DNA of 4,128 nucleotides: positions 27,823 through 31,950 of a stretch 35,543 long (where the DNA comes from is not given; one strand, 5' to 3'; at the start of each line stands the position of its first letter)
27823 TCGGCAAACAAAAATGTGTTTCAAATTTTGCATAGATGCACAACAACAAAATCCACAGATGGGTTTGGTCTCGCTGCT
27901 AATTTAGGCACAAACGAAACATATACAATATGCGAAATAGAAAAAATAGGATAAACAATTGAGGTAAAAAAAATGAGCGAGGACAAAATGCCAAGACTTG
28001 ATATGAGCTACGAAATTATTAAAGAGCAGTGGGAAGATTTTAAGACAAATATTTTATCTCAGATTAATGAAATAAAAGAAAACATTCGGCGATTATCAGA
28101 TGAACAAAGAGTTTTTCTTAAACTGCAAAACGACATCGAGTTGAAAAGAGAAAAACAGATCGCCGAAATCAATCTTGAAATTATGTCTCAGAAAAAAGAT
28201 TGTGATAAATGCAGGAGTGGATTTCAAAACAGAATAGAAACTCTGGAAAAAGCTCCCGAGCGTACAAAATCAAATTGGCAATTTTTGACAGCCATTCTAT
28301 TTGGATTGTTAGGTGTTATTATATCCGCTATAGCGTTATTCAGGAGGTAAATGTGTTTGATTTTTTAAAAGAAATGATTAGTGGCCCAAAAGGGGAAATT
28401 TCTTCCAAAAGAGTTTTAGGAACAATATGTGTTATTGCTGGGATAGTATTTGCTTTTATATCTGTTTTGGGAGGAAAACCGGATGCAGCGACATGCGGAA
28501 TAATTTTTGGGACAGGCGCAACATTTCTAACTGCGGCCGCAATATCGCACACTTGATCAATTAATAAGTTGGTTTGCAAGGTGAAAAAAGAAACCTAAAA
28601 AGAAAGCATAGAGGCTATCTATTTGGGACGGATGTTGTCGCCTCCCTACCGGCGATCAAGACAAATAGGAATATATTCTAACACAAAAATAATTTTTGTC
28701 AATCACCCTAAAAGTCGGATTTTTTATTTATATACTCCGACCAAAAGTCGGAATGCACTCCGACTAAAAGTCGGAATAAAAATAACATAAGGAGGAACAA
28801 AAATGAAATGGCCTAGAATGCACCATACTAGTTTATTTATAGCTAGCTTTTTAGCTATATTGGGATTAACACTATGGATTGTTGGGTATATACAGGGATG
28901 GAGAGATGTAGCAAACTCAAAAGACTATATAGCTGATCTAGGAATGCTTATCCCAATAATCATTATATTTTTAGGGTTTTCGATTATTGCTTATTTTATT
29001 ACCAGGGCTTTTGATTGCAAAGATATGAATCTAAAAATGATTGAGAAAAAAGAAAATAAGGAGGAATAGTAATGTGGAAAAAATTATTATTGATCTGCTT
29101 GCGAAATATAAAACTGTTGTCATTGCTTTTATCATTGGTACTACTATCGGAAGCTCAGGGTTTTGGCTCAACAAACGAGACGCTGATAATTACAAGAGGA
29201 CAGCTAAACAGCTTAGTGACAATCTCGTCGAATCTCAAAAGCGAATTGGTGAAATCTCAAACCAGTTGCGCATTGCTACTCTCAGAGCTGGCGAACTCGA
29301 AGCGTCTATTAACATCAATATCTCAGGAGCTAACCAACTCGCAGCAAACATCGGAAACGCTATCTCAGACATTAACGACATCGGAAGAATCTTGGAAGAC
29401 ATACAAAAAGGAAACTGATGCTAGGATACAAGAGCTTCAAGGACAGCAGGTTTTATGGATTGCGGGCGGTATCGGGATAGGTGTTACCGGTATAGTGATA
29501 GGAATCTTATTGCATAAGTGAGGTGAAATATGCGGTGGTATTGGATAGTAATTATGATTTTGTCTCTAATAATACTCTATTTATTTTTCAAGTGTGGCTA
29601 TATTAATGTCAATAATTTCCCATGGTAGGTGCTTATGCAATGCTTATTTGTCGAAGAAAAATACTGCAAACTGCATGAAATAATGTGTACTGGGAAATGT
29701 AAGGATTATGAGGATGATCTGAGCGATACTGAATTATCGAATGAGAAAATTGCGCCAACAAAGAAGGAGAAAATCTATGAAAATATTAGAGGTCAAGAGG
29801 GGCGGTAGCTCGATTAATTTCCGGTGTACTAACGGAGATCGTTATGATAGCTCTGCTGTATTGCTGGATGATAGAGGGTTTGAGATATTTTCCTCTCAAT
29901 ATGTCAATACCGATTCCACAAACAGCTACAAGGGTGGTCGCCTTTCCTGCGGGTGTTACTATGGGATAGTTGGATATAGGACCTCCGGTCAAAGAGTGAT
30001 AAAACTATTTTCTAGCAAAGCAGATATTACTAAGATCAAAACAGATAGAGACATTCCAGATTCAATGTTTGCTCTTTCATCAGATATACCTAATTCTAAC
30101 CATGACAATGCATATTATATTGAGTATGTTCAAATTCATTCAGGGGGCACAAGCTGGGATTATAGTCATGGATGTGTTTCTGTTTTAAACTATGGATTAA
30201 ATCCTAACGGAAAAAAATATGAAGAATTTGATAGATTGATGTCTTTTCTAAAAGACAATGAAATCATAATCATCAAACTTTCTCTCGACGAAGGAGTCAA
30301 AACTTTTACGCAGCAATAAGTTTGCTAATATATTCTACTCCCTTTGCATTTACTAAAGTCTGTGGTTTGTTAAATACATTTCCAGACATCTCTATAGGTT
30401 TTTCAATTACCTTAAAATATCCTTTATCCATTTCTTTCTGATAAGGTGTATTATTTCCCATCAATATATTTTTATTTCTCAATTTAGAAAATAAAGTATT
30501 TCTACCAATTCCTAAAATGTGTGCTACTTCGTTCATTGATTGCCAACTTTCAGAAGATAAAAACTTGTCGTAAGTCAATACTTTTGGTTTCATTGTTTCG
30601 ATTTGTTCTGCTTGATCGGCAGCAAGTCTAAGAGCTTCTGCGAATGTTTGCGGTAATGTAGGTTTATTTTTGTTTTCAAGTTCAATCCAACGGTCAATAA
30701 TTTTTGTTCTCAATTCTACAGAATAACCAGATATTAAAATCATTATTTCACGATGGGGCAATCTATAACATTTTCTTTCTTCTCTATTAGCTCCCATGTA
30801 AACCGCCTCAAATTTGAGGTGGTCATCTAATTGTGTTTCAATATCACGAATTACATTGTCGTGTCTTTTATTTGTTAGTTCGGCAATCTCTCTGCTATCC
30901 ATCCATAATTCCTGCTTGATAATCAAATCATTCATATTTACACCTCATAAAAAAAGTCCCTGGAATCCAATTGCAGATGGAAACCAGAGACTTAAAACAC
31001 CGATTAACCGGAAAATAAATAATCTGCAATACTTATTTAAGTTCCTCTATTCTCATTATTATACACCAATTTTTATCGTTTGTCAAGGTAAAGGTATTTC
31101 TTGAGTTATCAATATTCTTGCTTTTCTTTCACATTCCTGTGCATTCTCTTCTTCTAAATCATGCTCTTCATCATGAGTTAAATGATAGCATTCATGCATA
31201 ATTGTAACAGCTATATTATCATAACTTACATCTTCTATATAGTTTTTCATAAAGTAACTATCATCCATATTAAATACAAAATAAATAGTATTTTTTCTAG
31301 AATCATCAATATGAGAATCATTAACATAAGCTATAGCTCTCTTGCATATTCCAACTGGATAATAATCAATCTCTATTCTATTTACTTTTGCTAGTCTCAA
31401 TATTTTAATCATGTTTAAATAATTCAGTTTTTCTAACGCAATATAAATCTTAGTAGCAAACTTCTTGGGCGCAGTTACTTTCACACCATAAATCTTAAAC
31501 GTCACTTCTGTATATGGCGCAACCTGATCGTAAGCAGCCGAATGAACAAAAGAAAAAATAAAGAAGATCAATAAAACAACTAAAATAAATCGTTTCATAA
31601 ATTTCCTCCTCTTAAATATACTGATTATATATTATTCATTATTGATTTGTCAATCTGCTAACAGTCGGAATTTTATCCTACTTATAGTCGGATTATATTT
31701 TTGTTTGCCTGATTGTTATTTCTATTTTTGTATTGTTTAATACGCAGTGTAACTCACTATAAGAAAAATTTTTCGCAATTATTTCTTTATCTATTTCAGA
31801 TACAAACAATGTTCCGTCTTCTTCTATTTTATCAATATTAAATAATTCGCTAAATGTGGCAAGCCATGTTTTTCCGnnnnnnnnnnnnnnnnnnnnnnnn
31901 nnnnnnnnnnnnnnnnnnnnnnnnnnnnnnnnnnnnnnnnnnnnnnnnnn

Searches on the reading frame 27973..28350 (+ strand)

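Call 14: search_protein_families(library=phrogs, max_evalue=0.001, proteins=[window:27973-28350:+])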
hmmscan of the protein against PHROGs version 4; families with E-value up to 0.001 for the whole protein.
window:27973-28350:+ (125 aa): 1 family
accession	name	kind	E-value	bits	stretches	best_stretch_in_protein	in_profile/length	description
phrog_2990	-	unknown function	5.8e-05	24.3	1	23-122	27-126/133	-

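Call 73: search_protein_families(library=pfam, max_evalue=0.1, proteins=[window:27973-28350:+])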
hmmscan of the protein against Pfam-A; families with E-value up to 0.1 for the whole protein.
window:27973-28350:+ (125 aa): 5 families
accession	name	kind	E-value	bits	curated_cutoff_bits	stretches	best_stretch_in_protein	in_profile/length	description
PF06160.17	EzrA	-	0.0075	15.1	39.6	1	3-80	200-276/557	Septation ring formation regulator, EzrA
PF01519.22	DUF16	-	0.039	14.9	40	1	16-97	21-98/104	Protein of unknown function DUF16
PF08581.15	Tup_N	-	0.045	14.5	28.7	0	33-68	8-43/77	Tup N-terminal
PF05377.16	FlaC_arch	-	0.053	14.4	27.8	1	3-41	6-40/55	Flagella accessory protein C (FlaC)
PF04404.17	ERF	-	0.071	13.5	25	1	5-86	4-86/153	ERF superfamily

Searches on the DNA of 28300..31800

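Call 49: search_rna_families(source=window, start=28300, end=31800, threshold=evalue, max_evalue=1)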
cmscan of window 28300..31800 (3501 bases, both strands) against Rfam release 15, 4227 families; matches with E-value up to 1: 4.
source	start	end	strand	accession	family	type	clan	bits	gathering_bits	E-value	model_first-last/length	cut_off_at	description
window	28736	28805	+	RF02980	freshwater-2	Cis-reg;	-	28.4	49.9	0.15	1-84/84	no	freshwater-2 RNA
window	29974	30088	-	RF01295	SCARNA7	Gene; snRNA; snoRNA; scaRNA;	-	20.5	65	0.042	1-330/330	no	Small Cajal body-specific RNA 7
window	29327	29388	+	RF01933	bxd_5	Gene; lncRNA;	-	17.2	50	0.67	1-57/57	no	Bithoraxoid conserved region 5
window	28385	28457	-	RF01880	Xist_exon1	Gene; lncRNA;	-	14.9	50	0.84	1-85/85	no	X-chromosome inactivation gene exon 1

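Call 50: search_rna_families(source=window, start=28650, end=28850, threshold=evalue, max_evalue=1, show_alignments=2)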
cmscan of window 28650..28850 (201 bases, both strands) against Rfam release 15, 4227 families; matches with E-value up to 1: 3.
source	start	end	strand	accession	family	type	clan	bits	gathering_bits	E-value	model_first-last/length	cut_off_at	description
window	28736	28805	+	RF02980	freshwater-2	Cis-reg;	-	28.4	49.9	0.0085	1-84/84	no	freshwater-2 RNA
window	28658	28769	-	RF00025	Telomerase-cil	Gene;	CL00004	23.2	52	0.081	1-165/165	no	Ciliate telomerase RNA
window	28718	28776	-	RF00600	SNORA79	Gene; snRNA; snoRNA; HACA-box;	-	19.1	55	0.4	1-143/143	no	Small nucleolar RNA SNORA79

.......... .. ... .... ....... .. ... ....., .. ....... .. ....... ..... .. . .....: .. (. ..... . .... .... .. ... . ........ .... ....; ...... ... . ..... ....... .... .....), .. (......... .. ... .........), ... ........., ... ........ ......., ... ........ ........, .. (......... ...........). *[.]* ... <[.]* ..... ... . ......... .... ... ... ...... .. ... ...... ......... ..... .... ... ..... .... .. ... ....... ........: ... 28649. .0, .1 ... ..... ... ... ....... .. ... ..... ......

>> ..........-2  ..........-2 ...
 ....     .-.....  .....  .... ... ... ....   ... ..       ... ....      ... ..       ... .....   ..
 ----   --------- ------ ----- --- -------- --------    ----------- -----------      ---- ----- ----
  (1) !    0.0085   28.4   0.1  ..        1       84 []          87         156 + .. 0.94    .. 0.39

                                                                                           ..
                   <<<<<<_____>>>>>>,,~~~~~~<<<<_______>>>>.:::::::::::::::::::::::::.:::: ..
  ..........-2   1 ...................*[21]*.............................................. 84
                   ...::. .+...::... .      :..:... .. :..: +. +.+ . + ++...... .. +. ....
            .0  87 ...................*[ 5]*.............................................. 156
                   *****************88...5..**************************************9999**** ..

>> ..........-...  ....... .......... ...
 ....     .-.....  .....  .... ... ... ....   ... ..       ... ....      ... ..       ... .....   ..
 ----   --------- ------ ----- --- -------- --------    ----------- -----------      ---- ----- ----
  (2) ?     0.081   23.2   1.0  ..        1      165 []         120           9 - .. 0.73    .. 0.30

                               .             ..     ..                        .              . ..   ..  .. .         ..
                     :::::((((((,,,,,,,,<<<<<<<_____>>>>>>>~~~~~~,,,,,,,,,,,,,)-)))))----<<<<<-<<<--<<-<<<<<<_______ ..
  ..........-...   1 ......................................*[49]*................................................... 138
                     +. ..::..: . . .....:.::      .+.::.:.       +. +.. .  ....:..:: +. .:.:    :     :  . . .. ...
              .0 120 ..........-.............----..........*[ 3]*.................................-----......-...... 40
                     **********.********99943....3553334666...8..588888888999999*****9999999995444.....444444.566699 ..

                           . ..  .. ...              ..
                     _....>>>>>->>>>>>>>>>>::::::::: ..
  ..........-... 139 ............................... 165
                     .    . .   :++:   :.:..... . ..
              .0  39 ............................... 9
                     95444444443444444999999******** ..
